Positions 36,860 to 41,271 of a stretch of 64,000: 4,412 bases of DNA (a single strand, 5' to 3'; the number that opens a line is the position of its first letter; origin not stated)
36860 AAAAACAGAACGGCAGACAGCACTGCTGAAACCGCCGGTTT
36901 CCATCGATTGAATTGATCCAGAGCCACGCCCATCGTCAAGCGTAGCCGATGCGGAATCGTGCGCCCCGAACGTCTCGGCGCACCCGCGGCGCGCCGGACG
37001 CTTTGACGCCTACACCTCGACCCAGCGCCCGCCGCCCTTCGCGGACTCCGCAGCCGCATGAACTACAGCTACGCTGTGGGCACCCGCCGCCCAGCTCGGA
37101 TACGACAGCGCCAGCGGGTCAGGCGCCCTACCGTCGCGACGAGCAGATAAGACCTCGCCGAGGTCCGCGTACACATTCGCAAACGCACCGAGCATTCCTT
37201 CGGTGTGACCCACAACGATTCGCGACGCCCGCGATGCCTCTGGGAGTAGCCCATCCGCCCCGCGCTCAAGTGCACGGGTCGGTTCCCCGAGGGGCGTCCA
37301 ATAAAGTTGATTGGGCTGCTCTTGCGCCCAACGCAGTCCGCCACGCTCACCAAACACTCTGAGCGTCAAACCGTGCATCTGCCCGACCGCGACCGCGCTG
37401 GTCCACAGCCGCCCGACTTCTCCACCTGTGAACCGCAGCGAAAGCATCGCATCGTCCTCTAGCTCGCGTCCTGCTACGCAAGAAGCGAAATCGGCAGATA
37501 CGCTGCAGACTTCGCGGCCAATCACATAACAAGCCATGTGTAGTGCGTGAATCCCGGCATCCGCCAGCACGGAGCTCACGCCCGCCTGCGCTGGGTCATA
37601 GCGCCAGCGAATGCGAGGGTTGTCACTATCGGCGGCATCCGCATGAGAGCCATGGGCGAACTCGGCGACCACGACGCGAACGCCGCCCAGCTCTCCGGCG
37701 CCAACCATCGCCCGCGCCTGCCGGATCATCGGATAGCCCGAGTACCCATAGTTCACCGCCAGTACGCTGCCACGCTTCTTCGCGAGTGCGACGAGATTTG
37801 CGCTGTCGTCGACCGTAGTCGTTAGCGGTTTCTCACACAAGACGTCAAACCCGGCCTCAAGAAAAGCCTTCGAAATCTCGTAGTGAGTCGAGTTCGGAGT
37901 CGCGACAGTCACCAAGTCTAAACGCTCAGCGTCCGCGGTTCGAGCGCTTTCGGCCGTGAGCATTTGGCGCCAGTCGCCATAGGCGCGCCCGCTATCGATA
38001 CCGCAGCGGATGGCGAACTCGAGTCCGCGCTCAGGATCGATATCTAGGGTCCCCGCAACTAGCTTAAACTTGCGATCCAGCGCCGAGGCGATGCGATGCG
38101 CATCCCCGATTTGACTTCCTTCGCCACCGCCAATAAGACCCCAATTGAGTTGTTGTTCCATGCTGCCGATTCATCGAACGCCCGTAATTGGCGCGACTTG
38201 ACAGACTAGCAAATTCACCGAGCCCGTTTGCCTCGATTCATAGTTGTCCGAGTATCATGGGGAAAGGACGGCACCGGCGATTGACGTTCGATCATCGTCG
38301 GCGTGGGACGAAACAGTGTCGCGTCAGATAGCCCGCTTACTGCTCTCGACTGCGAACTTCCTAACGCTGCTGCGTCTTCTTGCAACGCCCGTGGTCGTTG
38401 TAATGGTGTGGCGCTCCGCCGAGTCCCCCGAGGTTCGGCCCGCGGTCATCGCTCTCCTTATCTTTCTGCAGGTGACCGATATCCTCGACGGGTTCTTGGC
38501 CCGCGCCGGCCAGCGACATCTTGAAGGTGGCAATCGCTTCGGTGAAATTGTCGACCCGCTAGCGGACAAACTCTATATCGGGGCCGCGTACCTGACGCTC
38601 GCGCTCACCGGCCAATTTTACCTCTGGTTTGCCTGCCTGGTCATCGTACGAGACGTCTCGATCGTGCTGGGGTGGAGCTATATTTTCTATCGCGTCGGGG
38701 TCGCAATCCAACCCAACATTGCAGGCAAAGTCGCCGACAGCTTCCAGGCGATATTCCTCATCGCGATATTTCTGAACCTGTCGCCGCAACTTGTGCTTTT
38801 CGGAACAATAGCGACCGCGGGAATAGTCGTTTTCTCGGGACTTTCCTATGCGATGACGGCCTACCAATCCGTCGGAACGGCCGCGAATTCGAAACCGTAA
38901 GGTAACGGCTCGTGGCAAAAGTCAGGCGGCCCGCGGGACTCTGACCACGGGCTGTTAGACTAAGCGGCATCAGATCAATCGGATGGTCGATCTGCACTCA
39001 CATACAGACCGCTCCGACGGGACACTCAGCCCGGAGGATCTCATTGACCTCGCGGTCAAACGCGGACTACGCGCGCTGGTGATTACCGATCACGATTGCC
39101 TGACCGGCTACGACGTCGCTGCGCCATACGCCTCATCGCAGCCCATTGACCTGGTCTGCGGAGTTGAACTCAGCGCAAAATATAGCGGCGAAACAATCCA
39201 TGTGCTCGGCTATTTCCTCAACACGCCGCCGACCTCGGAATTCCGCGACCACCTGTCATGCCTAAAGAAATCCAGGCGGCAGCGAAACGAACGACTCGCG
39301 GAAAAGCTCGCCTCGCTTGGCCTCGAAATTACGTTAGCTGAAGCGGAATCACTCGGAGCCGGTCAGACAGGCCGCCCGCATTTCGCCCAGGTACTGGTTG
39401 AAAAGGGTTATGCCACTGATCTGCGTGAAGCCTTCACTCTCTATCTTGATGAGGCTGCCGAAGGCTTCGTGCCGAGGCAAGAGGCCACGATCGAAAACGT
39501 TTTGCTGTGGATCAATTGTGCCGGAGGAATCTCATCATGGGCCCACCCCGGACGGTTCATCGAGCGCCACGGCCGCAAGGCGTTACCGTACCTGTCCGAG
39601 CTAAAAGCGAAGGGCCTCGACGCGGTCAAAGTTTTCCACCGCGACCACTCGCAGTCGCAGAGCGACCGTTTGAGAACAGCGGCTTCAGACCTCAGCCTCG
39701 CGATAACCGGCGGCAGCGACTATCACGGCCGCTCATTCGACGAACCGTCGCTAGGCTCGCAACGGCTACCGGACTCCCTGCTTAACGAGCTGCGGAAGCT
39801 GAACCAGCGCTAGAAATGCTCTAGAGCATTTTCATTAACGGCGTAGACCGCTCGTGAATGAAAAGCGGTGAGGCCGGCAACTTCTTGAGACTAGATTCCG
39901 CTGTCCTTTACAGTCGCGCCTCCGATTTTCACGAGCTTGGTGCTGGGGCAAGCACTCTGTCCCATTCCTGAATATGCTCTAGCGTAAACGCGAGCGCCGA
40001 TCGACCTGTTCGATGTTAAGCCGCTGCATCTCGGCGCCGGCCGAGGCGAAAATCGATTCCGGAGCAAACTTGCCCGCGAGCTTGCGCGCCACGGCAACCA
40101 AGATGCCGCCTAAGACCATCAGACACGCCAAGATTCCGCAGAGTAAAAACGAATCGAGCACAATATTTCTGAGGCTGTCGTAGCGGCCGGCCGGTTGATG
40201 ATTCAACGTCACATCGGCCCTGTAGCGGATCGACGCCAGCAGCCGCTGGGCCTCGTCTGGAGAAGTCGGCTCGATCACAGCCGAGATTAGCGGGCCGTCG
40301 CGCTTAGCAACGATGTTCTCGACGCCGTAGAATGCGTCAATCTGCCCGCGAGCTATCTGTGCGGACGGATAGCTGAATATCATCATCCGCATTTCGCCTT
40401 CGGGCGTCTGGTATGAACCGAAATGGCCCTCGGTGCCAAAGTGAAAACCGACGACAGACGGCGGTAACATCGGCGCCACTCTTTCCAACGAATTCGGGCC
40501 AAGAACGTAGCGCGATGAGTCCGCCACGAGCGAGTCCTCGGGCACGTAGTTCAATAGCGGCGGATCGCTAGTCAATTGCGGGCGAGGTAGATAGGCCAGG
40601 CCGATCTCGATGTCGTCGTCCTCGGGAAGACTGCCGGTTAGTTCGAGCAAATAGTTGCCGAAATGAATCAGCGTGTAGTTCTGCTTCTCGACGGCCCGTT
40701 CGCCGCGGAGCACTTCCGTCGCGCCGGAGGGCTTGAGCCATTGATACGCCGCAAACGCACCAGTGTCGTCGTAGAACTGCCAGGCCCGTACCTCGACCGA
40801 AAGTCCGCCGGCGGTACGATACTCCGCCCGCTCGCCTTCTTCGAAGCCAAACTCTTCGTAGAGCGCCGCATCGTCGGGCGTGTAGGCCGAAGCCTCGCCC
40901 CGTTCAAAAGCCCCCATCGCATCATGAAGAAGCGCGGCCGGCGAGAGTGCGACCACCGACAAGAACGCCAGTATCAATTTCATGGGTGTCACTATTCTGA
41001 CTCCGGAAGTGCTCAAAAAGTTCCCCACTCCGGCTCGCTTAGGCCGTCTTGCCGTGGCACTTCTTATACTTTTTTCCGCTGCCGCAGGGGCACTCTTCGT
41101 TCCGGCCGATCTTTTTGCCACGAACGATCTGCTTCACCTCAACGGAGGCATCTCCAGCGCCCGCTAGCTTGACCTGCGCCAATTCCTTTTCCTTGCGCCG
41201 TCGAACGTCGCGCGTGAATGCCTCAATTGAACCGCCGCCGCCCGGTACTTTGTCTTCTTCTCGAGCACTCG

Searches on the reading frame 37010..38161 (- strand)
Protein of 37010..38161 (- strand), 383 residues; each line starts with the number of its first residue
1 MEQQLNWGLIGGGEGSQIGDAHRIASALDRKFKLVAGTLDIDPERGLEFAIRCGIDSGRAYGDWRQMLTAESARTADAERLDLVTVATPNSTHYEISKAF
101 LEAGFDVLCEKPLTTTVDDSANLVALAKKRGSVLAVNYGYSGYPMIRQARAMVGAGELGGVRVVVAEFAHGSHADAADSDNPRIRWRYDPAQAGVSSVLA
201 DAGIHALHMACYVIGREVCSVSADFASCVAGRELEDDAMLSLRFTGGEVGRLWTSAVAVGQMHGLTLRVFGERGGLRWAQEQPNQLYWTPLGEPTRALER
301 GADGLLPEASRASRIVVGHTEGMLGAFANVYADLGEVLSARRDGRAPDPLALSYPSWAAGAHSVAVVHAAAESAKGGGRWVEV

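Call 51: search_protein_families(library=pfam, proteins=[window:37010-38161:-], max_evalue=0.00001)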
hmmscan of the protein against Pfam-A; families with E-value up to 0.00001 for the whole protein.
window:37010-38161:- (383 aa): 3 families
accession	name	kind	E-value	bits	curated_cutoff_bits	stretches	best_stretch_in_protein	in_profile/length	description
PF22725.1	GFO_IDH_MocA_C3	-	9e-24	84.3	27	1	146-276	1-123/124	GFO/IDH/MocA C-terminal domain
PF01408.29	GFO_IDH_MocA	-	5.7e-22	79.1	24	1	6-138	2-120/120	Oxidoreductase family, NAD-binding Rossmann fold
PF02894.22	GFO_IDH_MocA_C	-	3.2e-16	60.2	22.9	1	151-383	2-218/218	Oxidoreductase family, C-terminal alpha/beta domain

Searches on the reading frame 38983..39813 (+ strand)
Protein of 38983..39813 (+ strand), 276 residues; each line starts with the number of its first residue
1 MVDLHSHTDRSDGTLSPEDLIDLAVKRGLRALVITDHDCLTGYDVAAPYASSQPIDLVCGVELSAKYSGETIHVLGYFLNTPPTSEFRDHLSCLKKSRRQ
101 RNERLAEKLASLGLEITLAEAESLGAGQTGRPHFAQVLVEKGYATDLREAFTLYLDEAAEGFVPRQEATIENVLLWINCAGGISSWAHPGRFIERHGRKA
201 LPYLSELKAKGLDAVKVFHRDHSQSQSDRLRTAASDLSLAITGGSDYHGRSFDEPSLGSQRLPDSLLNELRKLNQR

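Call 51: search_protein_families(library=pfam, proteins=[window:38983-39813:+], max_evalue=0.00001)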
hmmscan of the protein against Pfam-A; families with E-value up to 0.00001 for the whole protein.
window:38983-39813:+ (276 aa): 1 family
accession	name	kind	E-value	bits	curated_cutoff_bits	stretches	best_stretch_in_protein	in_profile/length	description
PF02811.25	PHP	-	6.1e-11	43.4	26.4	1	3-73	1-74/164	PHP domain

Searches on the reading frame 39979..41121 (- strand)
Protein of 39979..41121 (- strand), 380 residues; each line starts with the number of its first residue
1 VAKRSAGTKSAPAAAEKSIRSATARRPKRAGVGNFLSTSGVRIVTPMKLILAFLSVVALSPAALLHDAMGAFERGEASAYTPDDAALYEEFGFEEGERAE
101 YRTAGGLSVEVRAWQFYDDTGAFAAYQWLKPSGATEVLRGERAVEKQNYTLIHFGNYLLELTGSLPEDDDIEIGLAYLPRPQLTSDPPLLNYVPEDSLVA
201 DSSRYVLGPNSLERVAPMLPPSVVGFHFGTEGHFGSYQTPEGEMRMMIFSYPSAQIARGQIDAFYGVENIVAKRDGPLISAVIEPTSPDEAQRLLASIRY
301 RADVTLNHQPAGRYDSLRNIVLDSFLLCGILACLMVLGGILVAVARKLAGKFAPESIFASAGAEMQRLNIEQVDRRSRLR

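Call 51: search_protein_families(library=pfam, proteins=[window:39979-41121:-], max_evalue=0.00001)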
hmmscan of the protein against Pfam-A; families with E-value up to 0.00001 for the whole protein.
window:39979-41121:- (380 aa): 1 family
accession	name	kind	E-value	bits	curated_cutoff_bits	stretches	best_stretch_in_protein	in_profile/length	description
PF20244.3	DUF6599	-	1.9e-14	54.1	27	1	84-252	25-186/186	Family of unknown function (DUF6599)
